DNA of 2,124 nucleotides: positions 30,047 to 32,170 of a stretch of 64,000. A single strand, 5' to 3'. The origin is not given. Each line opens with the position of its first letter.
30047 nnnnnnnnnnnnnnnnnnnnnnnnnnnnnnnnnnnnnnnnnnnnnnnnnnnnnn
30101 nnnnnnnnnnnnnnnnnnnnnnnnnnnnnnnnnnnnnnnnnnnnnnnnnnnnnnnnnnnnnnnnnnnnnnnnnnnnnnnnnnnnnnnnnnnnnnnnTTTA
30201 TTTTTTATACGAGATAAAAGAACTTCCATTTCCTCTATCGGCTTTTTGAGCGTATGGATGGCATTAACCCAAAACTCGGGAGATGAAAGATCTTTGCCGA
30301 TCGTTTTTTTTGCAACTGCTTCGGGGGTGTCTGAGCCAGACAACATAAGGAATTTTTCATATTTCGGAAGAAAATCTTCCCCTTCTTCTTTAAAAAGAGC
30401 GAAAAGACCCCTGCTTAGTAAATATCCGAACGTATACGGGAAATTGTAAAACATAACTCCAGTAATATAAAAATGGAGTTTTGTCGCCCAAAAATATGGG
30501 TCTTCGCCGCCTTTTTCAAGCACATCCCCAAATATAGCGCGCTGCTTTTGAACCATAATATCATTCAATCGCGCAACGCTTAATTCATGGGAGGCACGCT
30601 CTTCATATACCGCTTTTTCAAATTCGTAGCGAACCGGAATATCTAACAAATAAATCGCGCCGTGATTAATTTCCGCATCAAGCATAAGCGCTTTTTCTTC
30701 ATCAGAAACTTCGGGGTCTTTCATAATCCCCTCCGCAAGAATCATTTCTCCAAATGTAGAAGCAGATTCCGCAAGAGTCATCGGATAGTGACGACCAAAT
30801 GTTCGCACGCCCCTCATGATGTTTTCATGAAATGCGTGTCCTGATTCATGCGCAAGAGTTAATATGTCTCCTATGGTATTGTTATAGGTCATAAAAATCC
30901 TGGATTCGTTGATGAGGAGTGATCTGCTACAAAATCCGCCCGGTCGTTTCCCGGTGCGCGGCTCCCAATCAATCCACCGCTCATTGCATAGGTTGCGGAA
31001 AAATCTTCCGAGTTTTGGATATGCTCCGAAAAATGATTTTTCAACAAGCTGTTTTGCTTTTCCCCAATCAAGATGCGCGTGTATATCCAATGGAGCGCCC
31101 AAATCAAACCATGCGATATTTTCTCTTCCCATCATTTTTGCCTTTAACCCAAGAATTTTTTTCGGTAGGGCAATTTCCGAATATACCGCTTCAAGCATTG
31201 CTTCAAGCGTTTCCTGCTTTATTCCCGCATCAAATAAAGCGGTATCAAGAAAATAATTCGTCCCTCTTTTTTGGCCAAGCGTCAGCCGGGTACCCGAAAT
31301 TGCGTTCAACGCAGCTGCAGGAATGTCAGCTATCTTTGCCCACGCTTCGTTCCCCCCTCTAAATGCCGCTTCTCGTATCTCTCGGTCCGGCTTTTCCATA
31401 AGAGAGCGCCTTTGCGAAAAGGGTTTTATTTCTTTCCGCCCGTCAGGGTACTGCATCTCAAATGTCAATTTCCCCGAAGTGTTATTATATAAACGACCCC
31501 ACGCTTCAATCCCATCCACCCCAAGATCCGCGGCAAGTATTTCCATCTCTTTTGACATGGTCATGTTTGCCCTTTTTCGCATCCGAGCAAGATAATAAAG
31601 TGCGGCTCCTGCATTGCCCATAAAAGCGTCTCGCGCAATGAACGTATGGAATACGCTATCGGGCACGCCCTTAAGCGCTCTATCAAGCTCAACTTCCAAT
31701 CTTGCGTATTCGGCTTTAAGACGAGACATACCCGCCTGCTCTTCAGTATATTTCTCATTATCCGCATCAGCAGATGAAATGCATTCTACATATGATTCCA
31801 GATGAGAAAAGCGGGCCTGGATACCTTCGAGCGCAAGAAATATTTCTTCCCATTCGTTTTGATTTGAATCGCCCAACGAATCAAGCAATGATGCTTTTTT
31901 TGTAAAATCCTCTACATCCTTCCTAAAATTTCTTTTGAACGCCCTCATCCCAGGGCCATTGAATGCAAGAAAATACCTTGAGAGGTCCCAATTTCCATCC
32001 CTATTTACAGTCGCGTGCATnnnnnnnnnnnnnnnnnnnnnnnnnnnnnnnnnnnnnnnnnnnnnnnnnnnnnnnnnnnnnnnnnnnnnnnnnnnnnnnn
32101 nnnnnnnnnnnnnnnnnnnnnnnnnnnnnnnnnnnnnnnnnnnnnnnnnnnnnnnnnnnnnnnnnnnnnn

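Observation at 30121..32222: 42-nt sequence perfectly conserved inside terminator-like hairpins downstream of two diverged pepF paralogs, with compensatory stem changes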

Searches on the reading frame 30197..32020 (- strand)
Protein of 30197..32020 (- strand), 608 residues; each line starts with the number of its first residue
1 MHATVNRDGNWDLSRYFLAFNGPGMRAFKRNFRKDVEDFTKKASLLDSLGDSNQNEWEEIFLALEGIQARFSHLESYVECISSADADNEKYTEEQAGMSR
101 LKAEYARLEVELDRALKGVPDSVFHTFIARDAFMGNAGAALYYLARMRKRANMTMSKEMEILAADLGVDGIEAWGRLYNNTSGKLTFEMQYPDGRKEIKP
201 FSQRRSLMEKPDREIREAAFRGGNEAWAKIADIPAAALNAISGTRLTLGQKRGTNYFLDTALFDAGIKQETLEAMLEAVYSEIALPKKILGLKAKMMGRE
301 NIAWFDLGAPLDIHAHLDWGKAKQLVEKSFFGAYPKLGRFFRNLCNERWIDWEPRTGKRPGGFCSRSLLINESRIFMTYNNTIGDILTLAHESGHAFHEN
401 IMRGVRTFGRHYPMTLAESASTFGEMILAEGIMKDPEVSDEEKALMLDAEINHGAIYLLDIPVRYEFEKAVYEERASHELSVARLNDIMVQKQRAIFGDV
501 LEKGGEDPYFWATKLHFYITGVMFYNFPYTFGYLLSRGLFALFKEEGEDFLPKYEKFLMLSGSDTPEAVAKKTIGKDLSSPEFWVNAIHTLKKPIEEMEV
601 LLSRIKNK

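Call 17: find_homologous_proteins(query=window:30197-32020:-)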
Query window:30197-32020:- (608 aa): 1543 proteins with E <= 0.001 among 8000 candidates; the best 120 are listed.
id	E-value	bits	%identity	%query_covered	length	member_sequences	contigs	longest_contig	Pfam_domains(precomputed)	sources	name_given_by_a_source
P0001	0.0e+0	1392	100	100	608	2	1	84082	PF08439.16,PF01432.27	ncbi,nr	ncbi:MAG: M3 family oligoendopeptidase [bacterium]|nr:M3 family oligoendopeptidase [bacterium]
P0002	0.0e+0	1136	82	99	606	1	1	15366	PF08439.16,PF01432.27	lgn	-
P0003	3.7e-289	979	71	100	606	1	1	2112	PF08439.16,PF01432.27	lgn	-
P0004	1.1e-283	961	70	99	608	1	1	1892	PF01432.27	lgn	-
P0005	1.6e-251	854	61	98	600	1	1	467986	PF08439.16,PF01432.27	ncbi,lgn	-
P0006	4.1e-251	853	62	98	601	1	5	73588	PF08439.16,PF01432.27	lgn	-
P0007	6.2e-250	849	63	98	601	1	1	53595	PF08439.16,PF01432.27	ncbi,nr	ncbi:MAG: oligoendopeptidase [Thermodesulfobacteriota bacterium]|nr:MAG: oligoendopeptidase [Thermod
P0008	7.0e-250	849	63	98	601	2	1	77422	PF08439.16,PF01432.27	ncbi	-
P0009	3.9e-249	846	62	98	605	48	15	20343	PF08439.16,PF01432.27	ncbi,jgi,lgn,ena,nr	ncbi:MAG: M3 family oligoendopeptidase [Candidatus Dadabacteria bacterium]|nr:MAG: M3 family oligoen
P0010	5.0e-249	846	63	98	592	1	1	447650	PF08439.16,PF01432.27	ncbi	-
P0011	5.3e-249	846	62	98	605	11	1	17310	PF08439.16,PF01432.27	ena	-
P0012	7.2e-249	846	62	98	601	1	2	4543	PF08439.16,PF01432.27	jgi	-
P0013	9.7e-249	845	61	98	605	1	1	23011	PF08439.16,PF01432.27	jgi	jgi:oligoendopeptidase F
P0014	1.0e-248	845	62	98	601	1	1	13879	PF08439.16,PF01432.27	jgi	jgi:oligoendopeptidase F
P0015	1.2e-248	845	62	98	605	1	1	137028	PF08439.16,PF01432.27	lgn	-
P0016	2.1e-248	844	62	98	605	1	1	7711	PF08439.16,PF01432.27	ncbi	-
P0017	5.6e-248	843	62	98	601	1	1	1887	PF08439.16,PF01432.27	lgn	-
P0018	1.3e-247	841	61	98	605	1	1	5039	PF08439.16,PF01432.27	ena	-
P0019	1.4e-247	841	61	98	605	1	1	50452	PF08439.16,PF01432.27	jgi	-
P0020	2.4e-247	841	61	98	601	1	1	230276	PF08439.16,PF01432.27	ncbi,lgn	ncbi:MAG: M3 family oligoendopeptidase [Deltaproteobacteria bacterium]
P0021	3.2e-247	840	62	98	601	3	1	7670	PF08439.16,PF01432.27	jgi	-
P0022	3.7e-247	840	62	98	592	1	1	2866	PF08439.16,PF01432.27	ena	-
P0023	4.2e-247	840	61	98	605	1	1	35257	PF08439.16,PF01432.27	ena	-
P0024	6.4e-247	839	62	98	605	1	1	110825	PF08439.16,PF01432.27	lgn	-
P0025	1.9e-246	838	61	98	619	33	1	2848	PF08439.16,PF01432.27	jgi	jgi:oligoendopeptidase F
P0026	2.5e-246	837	62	98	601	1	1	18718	PF08439.16,PF01432.27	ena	-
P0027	2.5e-246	837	61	98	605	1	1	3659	PF08439.16,PF01432.27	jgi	-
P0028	2.6e-246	837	62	98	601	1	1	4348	PF08439.16,PF01432.27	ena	-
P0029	3.6e-246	837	62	98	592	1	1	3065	PF08439.16,PF01432.27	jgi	-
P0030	3.9e-246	837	61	98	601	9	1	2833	PF08439.16,PF01432.27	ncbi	-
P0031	6.2e-246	836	61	98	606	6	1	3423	PF08439.16,PF01432.27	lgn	-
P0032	9.8e-246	835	61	98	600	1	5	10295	PF08439.16,PF01432.27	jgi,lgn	-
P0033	1.7e-245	834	62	98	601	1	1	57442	PF08439.16,PF01432.27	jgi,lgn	-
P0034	2.4e-245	834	61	98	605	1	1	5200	PF08439.16,PF01432.27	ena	-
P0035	2.5e-245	834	61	98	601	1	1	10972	PF08439.16,PF01432.27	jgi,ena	-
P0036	6.0e-245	833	61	96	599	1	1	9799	PF08439.16,PF01432.27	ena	-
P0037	6.1e-245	833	61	96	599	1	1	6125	PF08439.16,PF01432.27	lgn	-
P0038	2.7e-244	830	59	99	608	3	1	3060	PF08439.16,PF01432.27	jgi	jgi:oligoendopeptidase F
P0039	4.6e-244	830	61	97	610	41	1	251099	PF08439.16,PF01432.27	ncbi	-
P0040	6.3e-244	829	61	98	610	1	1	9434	PF08439.16,PF01432.27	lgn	-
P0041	7.6e-244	829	61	98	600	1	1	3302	PF08439.16,PF01432.27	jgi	-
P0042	3.0e-243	827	61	98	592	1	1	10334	PF08439.16,PF01432.27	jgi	jgi:oligoendopeptidase F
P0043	3.3e-243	827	60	98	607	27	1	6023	PF08439.16,PF01432.27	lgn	-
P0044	3.4e-243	827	61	97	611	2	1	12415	PF08439.16,PF01432.27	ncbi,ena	-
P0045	5.3e-243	826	60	98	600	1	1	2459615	PF08439.16,PF01432.27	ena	-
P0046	9.0e-243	825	60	98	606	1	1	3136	PF08439.16,PF01432.27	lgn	-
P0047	1.1e-242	825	59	99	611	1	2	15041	PF08439.16,PF01432.27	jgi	jgi:oligoendopeptidase F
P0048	2.7e-242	824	59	99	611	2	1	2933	PF08439.16,PF01432.27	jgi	jgi:oligoendopeptidase F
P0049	3.2e-242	824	60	98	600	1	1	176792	PF08439.16,PF01432.27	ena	-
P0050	5.9e-242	823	60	98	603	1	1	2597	PF08439.16,PF01432.27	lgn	-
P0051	9.0e-242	822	59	99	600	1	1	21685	PF08439.16,PF01432.27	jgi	-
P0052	1.5e-241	821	59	98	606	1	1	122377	PF08439.16,PF01432.27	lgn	-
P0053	2.9e-241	820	59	98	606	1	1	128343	PF08439.16,PF01432.27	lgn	-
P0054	3.2e-241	820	60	98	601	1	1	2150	PF08439.16,PF01432.27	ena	-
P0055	4.5e-241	820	59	98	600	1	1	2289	PF08439.16,PF01432.27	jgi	jgi:oligoendopeptidase F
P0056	5.0e-241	820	59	98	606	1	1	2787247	PF08439.16,PF01432.27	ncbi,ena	-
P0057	5.1e-241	820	60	98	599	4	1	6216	PF08439.16,PF01432.27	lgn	-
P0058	6.0e-241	819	60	98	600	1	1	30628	PF08439.16,PF01432.27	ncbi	-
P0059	6.7e-241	819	60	98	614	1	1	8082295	PF08439.16,PF01432.27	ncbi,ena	-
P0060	7.8e-241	819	59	99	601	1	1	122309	PF08439.16,PF01432.27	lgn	-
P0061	7.9e-241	819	59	98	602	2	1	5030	PF08439.16,PF01432.27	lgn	-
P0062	1.1e-240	819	60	98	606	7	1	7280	PF08439.16,PF01432.27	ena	-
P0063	1.8e-240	818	59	99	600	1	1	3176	PF08439.16,PF01432.27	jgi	-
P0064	1.9e-240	818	60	96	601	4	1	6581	PF08439.16,PF01432.27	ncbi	-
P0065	2.7e-240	817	59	98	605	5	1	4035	PF08439.16,PF01432.27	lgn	-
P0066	3.1e-240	817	59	98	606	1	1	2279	PF08439.16,PF01432.27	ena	-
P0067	3.3e-240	817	60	98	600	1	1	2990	PF08439.16,PF01432.27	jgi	-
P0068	3.9e-240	817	60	98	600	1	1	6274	PF08439.16,PF01432.27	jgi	-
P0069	5.9e-240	816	60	98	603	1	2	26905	PF08439.16,PF01432.27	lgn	-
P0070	6.1e-240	816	60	98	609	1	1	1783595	PF08439.16,PF01432.27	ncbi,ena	-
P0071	1.1e-239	815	59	98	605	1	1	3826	PF08439.16,PF01432.27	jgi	jgi:oligoendopeptidase F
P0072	1.5e-239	815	58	98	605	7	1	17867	PF08439.16,PF01432.27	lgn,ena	-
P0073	1.6e-239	815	59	98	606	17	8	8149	PF08439.16,PF01432.27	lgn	-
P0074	1.8e-239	815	58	99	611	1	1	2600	PF08439.16,PF01432.27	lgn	-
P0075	1.9e-239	814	59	98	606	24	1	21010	PF08439.16,PF01432.27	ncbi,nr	ncbi:MAG: hypothetical protein A3J42_04760 [Candidatus Dadabacteria bacterium RIFCSPHIGHO2_12_FULL_5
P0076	4.0e-239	813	58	99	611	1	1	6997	PF08439.16,PF01432.27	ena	-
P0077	4.4e-239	813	59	98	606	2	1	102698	PF08439.16,PF01432.27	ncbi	-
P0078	8.2e-239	812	60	99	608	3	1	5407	PF08439.16,PF01432.27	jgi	jgi:oligoendopeptidase F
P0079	8.3e-239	812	60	98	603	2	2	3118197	PF08439.16,PF01432.27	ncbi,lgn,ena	-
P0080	8.6e-239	812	60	98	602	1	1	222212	PF08439.16,PF01432.27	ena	-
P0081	1.4e-238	812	58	98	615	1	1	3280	PF08439.16,PF01432.27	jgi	jgi:oligoendopeptidase F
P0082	1.5e-238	812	60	98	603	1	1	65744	PF08439.16,PF01432.27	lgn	-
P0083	1.7e-238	811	59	97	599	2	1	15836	PF08439.16,PF01432.27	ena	-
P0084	1.9e-238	811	58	98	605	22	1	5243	PF08439.16,PF01432.27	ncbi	-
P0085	5.3e-238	810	57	99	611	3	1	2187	PF08439.16,PF01432.27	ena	-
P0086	6.1e-238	809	59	99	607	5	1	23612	PF08439.16,PF01432.27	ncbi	ncbi:MAG: M3 family oligoendopeptidase [Thermodesulfobacteriota bacterium]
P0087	7.9e-238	809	60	98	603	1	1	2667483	PF08439.16,PF01432.27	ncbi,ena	-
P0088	8.7e-238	809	58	99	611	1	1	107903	PF08439.16,PF01432.27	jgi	jgi:oligoendopeptidase F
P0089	1.9e-237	808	58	98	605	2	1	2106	PF08439.16,PF01432.27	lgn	-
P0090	2.3e-237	808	60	99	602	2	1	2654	PF08439.16,PF01432.27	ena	-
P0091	3.5e-237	807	59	98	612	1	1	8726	PF08439.16,PF01432.27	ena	-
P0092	3.9e-237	807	58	99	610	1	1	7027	PF08439.16,PF01432.27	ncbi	ncbi:MAG: M3 family metallopeptidase [Thermodesulfobacteriota bacterium]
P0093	4.8e-237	807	59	98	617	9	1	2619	PF08439.16,PF01432.27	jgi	-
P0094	7.2e-237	806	61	98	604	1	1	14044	PF08439.16,PF01432.27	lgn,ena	-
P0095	1.5e-236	805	59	98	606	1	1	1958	PF08439.16,PF01432.27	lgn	-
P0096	1.9e-236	805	56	100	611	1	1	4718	PF08439.16,PF01432.27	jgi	jgi:oligoendopeptidase F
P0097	3.7e-236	804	59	97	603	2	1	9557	PF08439.16,PF01432.27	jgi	jgi:oligoendopeptidase F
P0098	4.4e-236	803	58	98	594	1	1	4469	PF08439.16,PF01432.27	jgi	-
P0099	4.9e-236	803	58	98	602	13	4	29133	PF08439.16,PF01432.27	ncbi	ncbi:MAG: M3 family oligoendopeptidase [Candidatus Binatia bacterium]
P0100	6.0e-236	803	58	98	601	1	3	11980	PF08439.16,PF01432.27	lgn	-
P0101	6.5e-236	803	59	98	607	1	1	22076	PF08439.16,PF01432.27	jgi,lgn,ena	-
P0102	8.4e-236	802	59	99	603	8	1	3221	PF08439.16,PF01432.27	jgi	-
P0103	1.2e-235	802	59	98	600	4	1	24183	PF08439.16,PF01432.27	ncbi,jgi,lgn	ncbi:MAG: oligoendopeptidase F [Candidatus Latescibacterota bacterium]|jgi:oligoendopeptidase F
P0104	1.3e-235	802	59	98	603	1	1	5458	PF08439.16,PF01432.27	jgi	jgi:oligoendopeptidase F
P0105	1.4e-235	802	59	98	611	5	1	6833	PF08439.16,PF01432.27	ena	-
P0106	1.6e-235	802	57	100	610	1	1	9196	PF08439.16,PF01432.27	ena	-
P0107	1.6e-235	801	58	99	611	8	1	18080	PF08439.16,PF01432.27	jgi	jgi:oligoendopeptidase F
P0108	3.8e-235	800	58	98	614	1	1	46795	PF08439.16,PF01432.27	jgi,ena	jgi:oligoendopeptidase F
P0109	3.9e-235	800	58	98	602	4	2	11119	PF08439.16,PF01432.27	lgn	-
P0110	1.0e-234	799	60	98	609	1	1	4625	PF08439.16,PF01432.27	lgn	-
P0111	2.0e-234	798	58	98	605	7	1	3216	PF08439.16,PF01432.27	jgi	jgi:oligoendopeptidase F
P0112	2.4e-234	798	57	99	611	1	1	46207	PF08439.16,PF01432.27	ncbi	ncbi:MAG: M3 family oligoendopeptidase [Thermodesulfobacteriota bacterium]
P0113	3.6e-234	797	58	99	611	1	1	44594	PF08439.16,PF01432.27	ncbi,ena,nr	ncbi:MAG: M3 family oligoendopeptidase [bacterium]|nr:M3 family oligoendopeptidase [bacterium]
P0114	7.5e-234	796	58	98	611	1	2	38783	PF08439.16,PF01432.27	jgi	jgi:oligoendopeptidase F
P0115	8.2e-234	796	58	98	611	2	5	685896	PF08439.16,PF01432.27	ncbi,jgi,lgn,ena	jgi:oligoendopeptidase F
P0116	1.0e-233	796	59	98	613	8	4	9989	PF08439.16,PF01432.27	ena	-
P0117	1.0e-233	796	57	98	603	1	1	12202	PF08439.16,PF01432.27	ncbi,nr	ncbi:MAG: M3 family oligoendopeptidase [Deltaproteobacteria bacterium]|nr:M3 family oligoendopeptida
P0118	3.5e-233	794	60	95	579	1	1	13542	PF08439.16,PF01432.27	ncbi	-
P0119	3.6e-233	794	59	98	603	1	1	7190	PF08439.16,PF01432.27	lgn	-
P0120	3.7e-233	794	57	98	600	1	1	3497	PF08439.16,PF01432.27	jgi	jgi:oligoendopeptidase F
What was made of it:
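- The window is a metagenome-assembled contig (call 17).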

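Call 18: find_encoding_contigs(protein=P0002, flank=10000, max_places=6)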
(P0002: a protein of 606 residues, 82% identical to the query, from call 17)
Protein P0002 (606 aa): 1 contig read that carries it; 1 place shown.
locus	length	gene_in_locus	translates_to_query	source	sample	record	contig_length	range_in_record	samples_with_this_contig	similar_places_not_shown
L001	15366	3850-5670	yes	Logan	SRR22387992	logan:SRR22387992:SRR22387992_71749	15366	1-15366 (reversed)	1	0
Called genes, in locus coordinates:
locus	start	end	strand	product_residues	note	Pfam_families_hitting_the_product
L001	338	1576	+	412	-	PF00108:Thiolase_N, PF00109:ketoacyl-synt (faint), PF02803:Thiolase_C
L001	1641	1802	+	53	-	-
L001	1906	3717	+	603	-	PF08439:Peptidase_M3_N, PF01432:Peptidase_M3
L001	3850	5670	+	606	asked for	PF08439:Peptidase_M3_N, PF01432:Peptidase_M3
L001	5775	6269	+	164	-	PF23951:DUF7282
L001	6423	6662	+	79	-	-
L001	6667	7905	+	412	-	PF22807:TrAA12, PF24684:Vgb_lyase (faint), PF07995:GSDH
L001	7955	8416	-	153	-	-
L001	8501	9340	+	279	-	PF01063:Aminotran_4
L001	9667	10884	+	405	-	-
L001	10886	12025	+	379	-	-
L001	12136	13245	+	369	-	PF02618:YceG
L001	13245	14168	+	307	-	PF13365:Trypsin_2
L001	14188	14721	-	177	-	-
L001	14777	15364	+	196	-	?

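Call 19: find_encoding_contigs(protein=P0003, flank=10000, max_places=6)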
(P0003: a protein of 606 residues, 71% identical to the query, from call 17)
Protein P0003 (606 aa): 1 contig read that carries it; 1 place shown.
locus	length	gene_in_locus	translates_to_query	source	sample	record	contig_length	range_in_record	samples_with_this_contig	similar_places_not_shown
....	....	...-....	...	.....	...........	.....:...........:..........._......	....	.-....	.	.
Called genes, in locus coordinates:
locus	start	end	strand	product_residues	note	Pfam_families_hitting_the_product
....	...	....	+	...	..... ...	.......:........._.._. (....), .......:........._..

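Call 20: find_encoding_contigs(protein=P0004, flank=10000, max_places=6)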
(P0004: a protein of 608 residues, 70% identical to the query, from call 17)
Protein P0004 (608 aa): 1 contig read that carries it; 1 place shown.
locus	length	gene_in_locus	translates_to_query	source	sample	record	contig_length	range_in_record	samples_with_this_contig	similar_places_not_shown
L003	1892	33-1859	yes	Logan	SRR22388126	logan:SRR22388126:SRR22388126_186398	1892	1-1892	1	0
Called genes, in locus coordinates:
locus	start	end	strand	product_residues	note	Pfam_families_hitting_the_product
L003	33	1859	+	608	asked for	PF01432:Peptidase_M3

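Call 81: search_protein_families(library=pfam, proteins=[window:30197-32020:-], max_evalue=0.01)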
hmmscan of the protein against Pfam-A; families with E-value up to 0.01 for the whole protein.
window:30197-32020:- (608 aa): 2 families
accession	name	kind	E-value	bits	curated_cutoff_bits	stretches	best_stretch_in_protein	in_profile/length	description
PF01432.26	Peptidase_M3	-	7.6e-27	95.2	27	1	343-586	182-453/457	Peptidase family M3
PF08439.15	Peptidase_M3_N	-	5.9e-08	33.3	25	1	142-187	25-70/70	Oligopeptidase F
